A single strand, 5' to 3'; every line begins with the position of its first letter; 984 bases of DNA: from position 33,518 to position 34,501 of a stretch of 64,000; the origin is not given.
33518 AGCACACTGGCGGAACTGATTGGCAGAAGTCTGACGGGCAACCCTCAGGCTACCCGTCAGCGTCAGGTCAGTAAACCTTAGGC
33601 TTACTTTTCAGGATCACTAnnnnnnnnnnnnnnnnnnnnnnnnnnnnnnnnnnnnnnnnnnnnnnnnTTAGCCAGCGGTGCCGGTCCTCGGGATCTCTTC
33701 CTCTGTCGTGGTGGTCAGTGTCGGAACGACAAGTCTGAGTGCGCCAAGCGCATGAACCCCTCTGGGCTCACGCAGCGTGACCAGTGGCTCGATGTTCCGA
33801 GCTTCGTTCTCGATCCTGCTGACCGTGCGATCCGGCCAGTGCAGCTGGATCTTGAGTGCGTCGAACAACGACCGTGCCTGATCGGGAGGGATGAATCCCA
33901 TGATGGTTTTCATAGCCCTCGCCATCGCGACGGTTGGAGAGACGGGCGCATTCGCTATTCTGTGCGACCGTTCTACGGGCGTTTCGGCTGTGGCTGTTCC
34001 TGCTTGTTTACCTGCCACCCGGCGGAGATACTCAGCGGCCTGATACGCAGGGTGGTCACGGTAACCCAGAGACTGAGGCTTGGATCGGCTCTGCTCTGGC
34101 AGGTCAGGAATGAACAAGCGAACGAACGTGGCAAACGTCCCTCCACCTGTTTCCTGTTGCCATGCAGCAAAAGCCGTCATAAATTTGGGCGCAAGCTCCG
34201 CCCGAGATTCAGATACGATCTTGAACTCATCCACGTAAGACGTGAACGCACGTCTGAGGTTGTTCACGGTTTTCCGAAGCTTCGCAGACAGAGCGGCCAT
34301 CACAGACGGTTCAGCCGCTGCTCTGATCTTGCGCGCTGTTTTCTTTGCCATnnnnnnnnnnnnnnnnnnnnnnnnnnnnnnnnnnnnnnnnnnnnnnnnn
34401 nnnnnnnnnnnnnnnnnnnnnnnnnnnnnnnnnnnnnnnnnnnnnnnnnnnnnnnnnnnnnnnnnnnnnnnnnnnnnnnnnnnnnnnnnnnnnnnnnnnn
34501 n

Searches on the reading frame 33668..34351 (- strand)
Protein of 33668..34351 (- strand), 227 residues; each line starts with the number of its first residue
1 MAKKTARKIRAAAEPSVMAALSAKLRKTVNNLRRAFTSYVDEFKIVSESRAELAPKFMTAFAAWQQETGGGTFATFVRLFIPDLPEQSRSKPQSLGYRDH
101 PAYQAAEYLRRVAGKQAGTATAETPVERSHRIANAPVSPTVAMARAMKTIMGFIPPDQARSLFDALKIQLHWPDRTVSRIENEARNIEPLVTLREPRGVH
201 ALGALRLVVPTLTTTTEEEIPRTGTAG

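Call 9: search_protein_families(library=pfam, proteins=[window:33668-34351:-], max_evalue=0.1)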
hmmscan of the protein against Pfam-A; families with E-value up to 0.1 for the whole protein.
window:33668-34351:- (227 aa): 0 families

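Call 10: search_protein_families(library=phrogs, proteins=[window:33668-34351:-], max_evalue=0.1)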
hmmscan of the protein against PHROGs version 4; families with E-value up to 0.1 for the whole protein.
window:33668-34351:- (227 aa): 1 family
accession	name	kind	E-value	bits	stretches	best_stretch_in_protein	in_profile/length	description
phrog_1932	-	tail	0.05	14.7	0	101-166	27-84/134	tail assembly chaperone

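Call 11: find_homologous_proteins(query=window:33668-34351:-, max_evalue=0.01)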
Query window:33668-34351:- (227 aa): 11 proteins with E <= 0.01 among 1157 candidates.
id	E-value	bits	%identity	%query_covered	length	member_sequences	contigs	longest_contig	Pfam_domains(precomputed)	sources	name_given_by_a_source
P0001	2.1e-141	487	100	100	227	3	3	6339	-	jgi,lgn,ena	-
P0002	1.9e-110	386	80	100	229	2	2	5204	-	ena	-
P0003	3.4e-74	268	59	92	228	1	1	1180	-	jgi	jgi:hypothetical protein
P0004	4.4e-68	248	56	93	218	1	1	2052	-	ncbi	-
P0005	5.4e-60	221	56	91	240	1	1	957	-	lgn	-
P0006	1.8e-50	190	46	93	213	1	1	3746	-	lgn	-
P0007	1.7e-31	128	41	100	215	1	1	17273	-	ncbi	-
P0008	4.2e-24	104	36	76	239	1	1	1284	-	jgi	jgi:hypothetical protein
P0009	2.5e-17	82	31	76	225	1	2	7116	-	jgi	jgi:hypothetical protein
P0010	1.2e-13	70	31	79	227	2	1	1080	-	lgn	-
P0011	4.7e-13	68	31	78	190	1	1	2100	-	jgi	jgi:hypothetical protein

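Call 12: search_dna_similar(query=window:33668-34351:-, collection=phages, mode=protein, max_evalue=1)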
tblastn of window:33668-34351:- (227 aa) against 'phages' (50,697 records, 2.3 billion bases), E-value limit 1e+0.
No match.

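Call 13: find_encoding_contigs(protein=P0007, flank=10000, max_places=3)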
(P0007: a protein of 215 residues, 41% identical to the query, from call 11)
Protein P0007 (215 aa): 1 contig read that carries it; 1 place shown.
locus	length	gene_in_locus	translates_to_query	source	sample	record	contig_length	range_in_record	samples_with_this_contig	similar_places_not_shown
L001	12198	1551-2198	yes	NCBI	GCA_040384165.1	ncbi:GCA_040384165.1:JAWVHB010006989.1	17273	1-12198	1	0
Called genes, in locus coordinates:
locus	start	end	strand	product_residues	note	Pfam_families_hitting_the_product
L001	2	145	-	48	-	?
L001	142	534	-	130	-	-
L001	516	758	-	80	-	-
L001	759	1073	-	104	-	-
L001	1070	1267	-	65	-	-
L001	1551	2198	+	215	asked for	-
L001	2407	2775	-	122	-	PF26096:DUF8033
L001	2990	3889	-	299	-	PF04389:Peptidase_M28 (faint)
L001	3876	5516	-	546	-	-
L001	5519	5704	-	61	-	-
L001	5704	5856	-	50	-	-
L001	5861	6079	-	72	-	-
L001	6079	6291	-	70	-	-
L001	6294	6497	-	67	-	-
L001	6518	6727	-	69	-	-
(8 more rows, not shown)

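Call 14: find_encoding_contigs(protein=P0002, flank=6000, max_places=3)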
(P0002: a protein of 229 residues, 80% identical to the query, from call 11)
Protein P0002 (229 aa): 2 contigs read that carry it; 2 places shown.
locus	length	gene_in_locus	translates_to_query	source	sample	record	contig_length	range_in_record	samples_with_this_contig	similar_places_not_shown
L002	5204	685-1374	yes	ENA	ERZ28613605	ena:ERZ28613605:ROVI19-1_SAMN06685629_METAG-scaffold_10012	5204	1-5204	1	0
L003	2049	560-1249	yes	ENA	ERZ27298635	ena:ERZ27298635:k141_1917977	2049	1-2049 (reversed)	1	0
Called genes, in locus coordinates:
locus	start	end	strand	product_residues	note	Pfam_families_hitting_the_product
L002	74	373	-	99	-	PF02810:SEC-C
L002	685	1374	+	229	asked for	-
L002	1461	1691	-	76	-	-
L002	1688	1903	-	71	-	-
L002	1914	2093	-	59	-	-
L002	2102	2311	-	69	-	-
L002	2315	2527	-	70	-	-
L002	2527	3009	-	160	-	-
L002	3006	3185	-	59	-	-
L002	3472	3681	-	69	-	-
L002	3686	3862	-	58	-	-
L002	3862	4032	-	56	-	-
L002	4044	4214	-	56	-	-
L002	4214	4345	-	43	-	-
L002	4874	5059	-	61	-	-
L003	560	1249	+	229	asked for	-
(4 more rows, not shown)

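Call 15: find_encoding_contigs(protein=P0009, flank=8000, max_places=3)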
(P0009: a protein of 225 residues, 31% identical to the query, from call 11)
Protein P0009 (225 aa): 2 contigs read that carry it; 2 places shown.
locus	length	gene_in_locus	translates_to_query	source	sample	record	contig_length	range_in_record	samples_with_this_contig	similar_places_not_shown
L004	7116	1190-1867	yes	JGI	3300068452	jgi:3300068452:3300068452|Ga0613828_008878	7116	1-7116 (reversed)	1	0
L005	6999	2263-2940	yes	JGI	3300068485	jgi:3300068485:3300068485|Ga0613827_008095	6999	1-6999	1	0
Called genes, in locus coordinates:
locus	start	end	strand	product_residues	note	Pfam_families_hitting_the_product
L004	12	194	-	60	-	-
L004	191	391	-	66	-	-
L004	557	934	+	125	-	-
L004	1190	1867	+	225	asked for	-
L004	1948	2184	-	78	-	-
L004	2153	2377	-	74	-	-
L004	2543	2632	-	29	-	-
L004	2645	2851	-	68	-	-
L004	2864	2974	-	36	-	-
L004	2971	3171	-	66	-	-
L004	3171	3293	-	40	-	-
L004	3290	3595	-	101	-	-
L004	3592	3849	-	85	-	PF26096:DUF8033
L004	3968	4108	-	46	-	-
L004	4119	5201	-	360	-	-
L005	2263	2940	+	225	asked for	-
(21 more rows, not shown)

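Call 16: find_encoding_contigs(protein=P0006, flank=5000, max_places=2)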
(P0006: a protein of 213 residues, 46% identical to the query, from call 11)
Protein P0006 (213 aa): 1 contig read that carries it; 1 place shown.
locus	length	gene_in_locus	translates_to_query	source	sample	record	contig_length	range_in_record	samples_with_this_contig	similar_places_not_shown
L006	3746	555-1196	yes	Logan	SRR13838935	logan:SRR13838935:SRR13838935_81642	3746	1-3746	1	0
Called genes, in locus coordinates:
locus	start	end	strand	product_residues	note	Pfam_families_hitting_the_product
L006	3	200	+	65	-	?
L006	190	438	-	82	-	-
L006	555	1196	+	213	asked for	-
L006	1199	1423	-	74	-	-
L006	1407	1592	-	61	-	-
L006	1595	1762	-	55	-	-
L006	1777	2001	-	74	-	-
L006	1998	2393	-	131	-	-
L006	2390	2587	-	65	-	-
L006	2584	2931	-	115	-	-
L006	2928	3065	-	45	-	-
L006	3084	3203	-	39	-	-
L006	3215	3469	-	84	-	-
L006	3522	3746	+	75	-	?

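Call 17: find_encoding_contigs(protein=P0004, flank=5000, max_places=2)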
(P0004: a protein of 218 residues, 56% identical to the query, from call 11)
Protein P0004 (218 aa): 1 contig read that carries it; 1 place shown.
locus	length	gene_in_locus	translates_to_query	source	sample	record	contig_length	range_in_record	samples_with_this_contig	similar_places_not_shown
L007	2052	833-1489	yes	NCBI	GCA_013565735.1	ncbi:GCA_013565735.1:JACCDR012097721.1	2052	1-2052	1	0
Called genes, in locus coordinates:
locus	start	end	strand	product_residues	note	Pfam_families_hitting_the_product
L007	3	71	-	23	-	?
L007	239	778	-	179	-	-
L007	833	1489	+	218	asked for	-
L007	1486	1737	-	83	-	-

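Call 18: find_encoding_contigs(protein=P0011, flank=5000, max_places=2)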
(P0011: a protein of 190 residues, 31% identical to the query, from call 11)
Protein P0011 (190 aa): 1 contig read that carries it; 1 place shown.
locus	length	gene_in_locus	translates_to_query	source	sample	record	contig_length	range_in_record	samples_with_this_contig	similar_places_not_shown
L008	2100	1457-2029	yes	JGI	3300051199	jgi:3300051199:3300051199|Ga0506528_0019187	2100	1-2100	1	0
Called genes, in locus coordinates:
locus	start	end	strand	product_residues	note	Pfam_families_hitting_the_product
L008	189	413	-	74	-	-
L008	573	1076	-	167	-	-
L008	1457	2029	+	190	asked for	-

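Call 28: find_related_loci(query=A1, collection=viral_contigs, flank=10000)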
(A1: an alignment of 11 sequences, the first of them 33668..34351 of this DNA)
Query A1 (227 aa) in viral_contigs; peptide patterns used: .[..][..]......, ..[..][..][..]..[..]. (x = any residue, [..] = any of these).
19 stretches matched a pattern; 2 encode a relative of the query (tblastn E <= 1e-3); 2 distinct loci.
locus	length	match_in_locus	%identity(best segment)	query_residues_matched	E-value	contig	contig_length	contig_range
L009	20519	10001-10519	38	21-210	3e-36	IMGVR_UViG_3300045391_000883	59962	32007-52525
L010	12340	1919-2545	31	21-227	7e-30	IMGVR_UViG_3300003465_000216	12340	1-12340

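Call 29: find_related_loci(query=A1, collection=metagenome_contigs, flank=5000)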
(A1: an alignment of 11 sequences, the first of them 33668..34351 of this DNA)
Query A1 (227 aa) in metagenome_contigs; peptide patterns used: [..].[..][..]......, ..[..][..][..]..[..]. (x = any residue, [..] = any of these).
188 stretches matched a pattern; 12 encode a relative of the query (tblastn E <= 1e-3); 12 distinct loci.
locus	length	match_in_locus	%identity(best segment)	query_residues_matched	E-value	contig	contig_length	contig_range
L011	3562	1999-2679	100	1-227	6e-158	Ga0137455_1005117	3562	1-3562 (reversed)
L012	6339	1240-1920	100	1-227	7e-153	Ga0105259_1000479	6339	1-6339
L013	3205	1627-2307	99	1-227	2e-157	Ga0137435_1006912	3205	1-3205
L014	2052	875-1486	56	18-227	1e-71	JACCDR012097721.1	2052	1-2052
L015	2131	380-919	41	21-210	2e-41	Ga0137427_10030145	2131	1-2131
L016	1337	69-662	39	17-224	2e-36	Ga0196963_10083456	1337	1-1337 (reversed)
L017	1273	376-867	36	19-199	1e-32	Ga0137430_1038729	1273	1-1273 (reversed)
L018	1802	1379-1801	40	21-174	3e-29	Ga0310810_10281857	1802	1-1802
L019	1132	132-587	35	25-191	6e-28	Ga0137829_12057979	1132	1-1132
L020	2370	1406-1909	33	9-193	5e-25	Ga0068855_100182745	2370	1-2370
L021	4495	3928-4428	31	21-204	5e-25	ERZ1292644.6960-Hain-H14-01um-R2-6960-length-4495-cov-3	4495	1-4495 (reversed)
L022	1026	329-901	32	20-210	2e-25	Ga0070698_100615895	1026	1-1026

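Call 44: predict_structure(alignment_id=A1)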
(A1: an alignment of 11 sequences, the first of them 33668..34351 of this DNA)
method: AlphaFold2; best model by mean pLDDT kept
length: 227 residues; sequences in the alignment: 11
mean_pLDDT: 71.2   pTM: 0.42
mean pLDDT of the five models: 71.2, 70.8, 70.2, 69.7, 67.4
residues with pLDDT >= 90: 2; 70-90: 136; 50-70: 57; < 50: 32
segments of 3 or more residues with pLDDT < 50: 1-15, 213-227
pLDDT, mean of each block of 10 residues (from residue 1): 41 54 79 78 60 83 85 87 75 72 86 68 62 77 85 79 85 87 83 59 57 44 42
secondary structure, 60 per line:
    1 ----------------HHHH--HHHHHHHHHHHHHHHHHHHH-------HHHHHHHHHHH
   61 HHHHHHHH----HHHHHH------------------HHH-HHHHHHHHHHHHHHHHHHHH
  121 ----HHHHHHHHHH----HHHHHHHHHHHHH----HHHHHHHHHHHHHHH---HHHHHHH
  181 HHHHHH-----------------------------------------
elements in order: H17-20 H23-42 H50-68 H73-78 H101-120 H125-134 H139-151 H156-170 H174-186

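Call 46: search_protein_representatives(alignment_id=A1)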
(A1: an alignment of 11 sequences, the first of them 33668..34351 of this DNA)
Query: 11 sequences, 222 profile positions. Proteins with E-value up to 0.001 (for the whole library): 236; up to 1e-10: 204; up to 1e-30: 116. The best 150 are listed.
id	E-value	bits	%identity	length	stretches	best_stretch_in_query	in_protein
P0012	2.8e-64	233.3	-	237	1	18-221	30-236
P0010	7.7e-62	225.3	-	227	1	1-213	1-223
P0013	2.2e-60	220.6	-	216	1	1-216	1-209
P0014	3.2e-60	220.1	-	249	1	21-214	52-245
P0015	7.8e-59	215.5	-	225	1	1-218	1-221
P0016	1.5e-58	214.6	-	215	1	1-215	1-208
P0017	2.0e-58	214.1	-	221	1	1-213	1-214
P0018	1.5e-57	211.3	-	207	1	13-211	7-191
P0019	3.7e-56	206.8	-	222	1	9-213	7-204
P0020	6.1e-55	202.8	-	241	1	11-216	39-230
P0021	7.2e-55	202.5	-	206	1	11-213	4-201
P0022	3.4e-54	200.3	-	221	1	1-214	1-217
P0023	6.1e-54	199.5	-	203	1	15-202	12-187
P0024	9.0e-54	199.0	-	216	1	13-209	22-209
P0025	1.6e-53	198.2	-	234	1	9-219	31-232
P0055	4.2e-45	170.6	-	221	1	1-221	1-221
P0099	2.0e-39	152.0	-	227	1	1-213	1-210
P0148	9.6e-26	107.3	-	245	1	1-213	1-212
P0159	9.3e-24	100.8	-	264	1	1-217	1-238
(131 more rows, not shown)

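Call 50: search_solved_structures(query=A2, max_evalue=1, show_alignments=2)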
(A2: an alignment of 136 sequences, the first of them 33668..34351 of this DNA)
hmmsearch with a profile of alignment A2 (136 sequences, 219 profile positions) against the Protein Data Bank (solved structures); distinct sequences matched with E-value up to 1: 151 (the best 60 are shown).
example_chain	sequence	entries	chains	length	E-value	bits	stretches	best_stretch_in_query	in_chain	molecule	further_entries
7wvg_B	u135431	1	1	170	0.0088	19.1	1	16-62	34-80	Hemagglutinin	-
8gv7_B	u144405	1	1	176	0.0094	19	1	16-62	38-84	Hemagglutinin H18-HA2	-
4k3x_B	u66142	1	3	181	0.01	18.9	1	16-62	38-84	Hemagglutinin HA2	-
3uf1_A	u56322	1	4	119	0.033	17.2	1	23-73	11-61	Vimentin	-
6ml8_B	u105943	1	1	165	0.036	17.1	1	16-62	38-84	Hemagglutinin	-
4mc5_A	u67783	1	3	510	0.048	16.7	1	16-62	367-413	Hemagglutinin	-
7jpd_a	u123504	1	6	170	0.048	16.7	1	16-62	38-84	Hemagglutinin HA2 chain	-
9cjy_B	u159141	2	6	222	0.053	16.6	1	16-62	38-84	Hemagglutinin HA2 chain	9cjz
1ruy_I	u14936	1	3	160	0.057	16.5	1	16-62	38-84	hemagglutinin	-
4jtv_B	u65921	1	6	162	0.06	16.4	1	17-62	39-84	Hemagglutinin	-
4ju0_B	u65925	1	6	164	0.062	16.4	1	17-62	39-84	Hemagglutinin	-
4jtx_B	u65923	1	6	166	0.064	16.3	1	17-62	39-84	Hemagglutinin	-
3ztn_B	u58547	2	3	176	0.072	16.1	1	17-62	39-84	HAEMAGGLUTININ | Hemagglutinin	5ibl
3lzg_B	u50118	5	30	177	0.073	16.1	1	17-62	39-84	Hemagglutinin, HA2 SUBUNIT | Hemagglutinin HA2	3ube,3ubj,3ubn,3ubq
4eda_B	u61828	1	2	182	0.076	16.1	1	17-62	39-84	Hemagglutinin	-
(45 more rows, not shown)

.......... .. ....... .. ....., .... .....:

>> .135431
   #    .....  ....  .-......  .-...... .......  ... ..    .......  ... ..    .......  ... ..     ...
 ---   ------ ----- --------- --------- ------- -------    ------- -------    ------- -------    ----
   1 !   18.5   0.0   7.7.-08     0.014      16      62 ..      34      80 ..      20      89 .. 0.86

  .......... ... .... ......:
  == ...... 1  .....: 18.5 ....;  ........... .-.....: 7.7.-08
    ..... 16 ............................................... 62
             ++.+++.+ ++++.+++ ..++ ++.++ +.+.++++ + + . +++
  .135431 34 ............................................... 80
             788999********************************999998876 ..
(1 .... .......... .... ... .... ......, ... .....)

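Call 51: search_protein_families(library=pfam, alignment_id=A2, max_evalue=0.01)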
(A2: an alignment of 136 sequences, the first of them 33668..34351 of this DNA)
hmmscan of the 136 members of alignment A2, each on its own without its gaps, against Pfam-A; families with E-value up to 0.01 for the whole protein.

A. member 1, window:33668-34351:- (227 aa): 0 families

B. families by the number of members that match (of 136 scanned): 6 families
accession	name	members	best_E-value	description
PF16591.11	HBM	1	0.0003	Helical bimodular sensor domain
PF24806.1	DUF7706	1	0.0035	Family of unknown function (DUF7706)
PF06252.17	GemA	1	0.0067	Bacteriophage Mu, GemA protein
PF11248.13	DUF3046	1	0.0068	Protein of unknown function (DUF3046)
PF07638.17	Sigma70_ECF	1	0.0071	ECF sigma factor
PF20667.3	Sec10_N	1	0.0093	Exocyst complex component Sec10, N-terminal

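Call 62: predict_structure(alignment_id=A2)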
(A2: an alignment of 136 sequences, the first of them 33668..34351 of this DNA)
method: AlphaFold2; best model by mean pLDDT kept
length: 227 residues; sequences in the alignment: 136
mean_pLDDT: 87.3   pTM: 0.66
mean pLDDT of the five models: 87.3, 87.0, 86.8, 86.2, 84.8
residues with pLDDT >= 90: 134; 70-90: 67; 50-70: 26; < 50: 0
segments of 3 or more residues with pLDDT < 50: none
pLDDT, mean of each block of 10 residues (from residue 1): 67 77 94 89 70 93 96 96 88 85 94 86 86 93 97 93 96 95 97 89 84 75 61
secondary structure, 60 per line:
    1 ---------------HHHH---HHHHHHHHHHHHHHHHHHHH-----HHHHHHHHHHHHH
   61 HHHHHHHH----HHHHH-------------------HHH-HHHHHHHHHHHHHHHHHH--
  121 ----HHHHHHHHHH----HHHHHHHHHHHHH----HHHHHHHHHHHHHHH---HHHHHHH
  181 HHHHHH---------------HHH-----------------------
elements in order: H16-19 H23-42 H48-68 H73-77 H101-118 H125-134 H139-151 H156-170 H174-186

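Call 75: find_encoding_contigs(protein=P0012, flank=6000, max_places=3)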
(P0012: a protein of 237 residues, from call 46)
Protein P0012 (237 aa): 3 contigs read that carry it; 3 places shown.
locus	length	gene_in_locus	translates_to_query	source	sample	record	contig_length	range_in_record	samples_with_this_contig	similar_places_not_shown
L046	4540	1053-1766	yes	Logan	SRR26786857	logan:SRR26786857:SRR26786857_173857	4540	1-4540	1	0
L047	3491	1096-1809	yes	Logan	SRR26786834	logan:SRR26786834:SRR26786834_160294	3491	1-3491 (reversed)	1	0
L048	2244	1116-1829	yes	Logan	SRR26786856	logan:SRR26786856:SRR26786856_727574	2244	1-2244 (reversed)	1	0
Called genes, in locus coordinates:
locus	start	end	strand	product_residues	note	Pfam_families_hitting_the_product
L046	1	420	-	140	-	?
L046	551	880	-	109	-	-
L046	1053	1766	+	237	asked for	-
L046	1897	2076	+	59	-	-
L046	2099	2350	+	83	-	-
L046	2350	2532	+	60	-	-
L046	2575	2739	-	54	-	-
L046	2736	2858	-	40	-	-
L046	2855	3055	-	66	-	-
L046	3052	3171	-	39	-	-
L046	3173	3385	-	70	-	-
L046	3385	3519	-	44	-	-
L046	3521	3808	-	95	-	PF27050:Phage_P22_Y8K6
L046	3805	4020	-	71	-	-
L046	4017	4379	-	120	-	PF23907:DUF7249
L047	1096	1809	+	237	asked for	-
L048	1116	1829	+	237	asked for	-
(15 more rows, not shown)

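Call 76: fold_search(model_id=the predicted structure, library=viral)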
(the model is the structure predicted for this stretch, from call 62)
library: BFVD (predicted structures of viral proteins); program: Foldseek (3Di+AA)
matches with E <= 10: 136; with E <= 0.001: 0
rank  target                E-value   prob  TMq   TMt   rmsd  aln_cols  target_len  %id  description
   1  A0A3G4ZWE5            2.9e-01  0.16  0.19  0.09  21.9       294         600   10  Eukaryotic translation initiation factor 4G-like [Faunusvirus sp.]
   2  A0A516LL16            7.3e-01  0.06  0.12  0.12  21.2       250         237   12  (no name in the UniProt tables at hand)
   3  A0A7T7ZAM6            8.5e-01  0.18  0.16  0.26  17.6       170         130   13  Uncharacterized protein [Bacillus phage 268TH004]
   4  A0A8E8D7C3            9.4e-01  0.20  0.22  0.28  20.2       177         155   10  (no name in the UniProt tables at hand)
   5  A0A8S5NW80            1.2e+00  0.08  0.17  0.06  28.4       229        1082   12  Tail tape measure [Myoviridae sp. ctPT18]
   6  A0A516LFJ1            1.2e+00  0.08  0.14  0.18  24.8       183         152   12  (no name in the UniProt tables at hand)
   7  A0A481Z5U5            1.3e+00  0.10  0.19  0.12  17.6       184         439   19  Uncharacterized protein [Pithovirus LCPAC103]
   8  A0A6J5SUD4            1.3e+00  0.09  0.18  0.07  22.9       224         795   12  Uncharacterized protein [uncultured Caudovirales phage]
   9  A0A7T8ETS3            1.6e+00  0.06  0.13  0.12  17.1       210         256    6  (no name in the UniProt tables at hand)
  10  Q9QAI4                1.6e+00  0.12  0.20  0.09  18.8       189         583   12  50 protein [Murid herpesvirus 4]
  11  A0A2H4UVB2            1.7e+00  0.06  0.14  0.09  21.4       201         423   12  LMBR1-like membrane protein [Bodo saltans virus]
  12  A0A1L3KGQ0            1.8e+00  0.08  0.20  0.16  19.3       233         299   12  (no name in the UniProt tables at hand)
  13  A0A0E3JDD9            1.9e+00  0.08  0.21  0.10  21.5       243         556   12  VP2 [Thetapolyomavirus trepennellii]
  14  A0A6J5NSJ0            2.1e+00  0.14  0.15  0.28  11.5        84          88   23  Uncharacterized protein [uncultured Caudovirales phage]
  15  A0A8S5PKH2            2.2e+00  0.08  0.16  0.12  17.2       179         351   12  Uncharacterized protein [Siphoviridae sp. ctOSJ35]
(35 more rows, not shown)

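Call 78: find_encoding_contigs(protein=P0055, flank=8000, max_places=2)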
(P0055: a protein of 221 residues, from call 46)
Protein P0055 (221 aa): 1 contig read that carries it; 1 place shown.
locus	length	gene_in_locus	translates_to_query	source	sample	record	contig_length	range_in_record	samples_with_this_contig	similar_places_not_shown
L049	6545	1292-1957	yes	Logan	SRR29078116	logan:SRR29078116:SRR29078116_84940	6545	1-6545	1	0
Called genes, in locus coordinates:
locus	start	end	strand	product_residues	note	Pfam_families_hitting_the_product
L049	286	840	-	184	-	-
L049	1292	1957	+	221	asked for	-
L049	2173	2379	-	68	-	-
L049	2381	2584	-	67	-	-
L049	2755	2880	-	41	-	-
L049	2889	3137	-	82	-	-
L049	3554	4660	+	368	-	PF12307:DUF3631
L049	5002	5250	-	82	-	-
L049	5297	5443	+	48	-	-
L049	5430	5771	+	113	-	-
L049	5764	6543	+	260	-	?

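Call 79: find_encoding_contigs(protein=P0099, flank=8000, max_places=2)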
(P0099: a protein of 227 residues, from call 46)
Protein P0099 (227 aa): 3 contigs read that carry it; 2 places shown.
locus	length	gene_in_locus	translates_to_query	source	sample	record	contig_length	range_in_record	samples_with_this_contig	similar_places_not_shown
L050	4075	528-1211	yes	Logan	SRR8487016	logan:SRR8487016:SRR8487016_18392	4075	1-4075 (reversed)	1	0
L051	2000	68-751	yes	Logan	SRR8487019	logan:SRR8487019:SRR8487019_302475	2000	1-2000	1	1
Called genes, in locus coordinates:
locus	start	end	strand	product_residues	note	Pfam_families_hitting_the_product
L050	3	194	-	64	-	?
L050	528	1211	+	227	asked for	-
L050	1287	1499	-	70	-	-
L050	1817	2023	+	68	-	-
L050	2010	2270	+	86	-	-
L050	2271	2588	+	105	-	-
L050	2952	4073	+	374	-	?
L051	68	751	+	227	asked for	-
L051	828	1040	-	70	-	-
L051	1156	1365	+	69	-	-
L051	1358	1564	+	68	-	-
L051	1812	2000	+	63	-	?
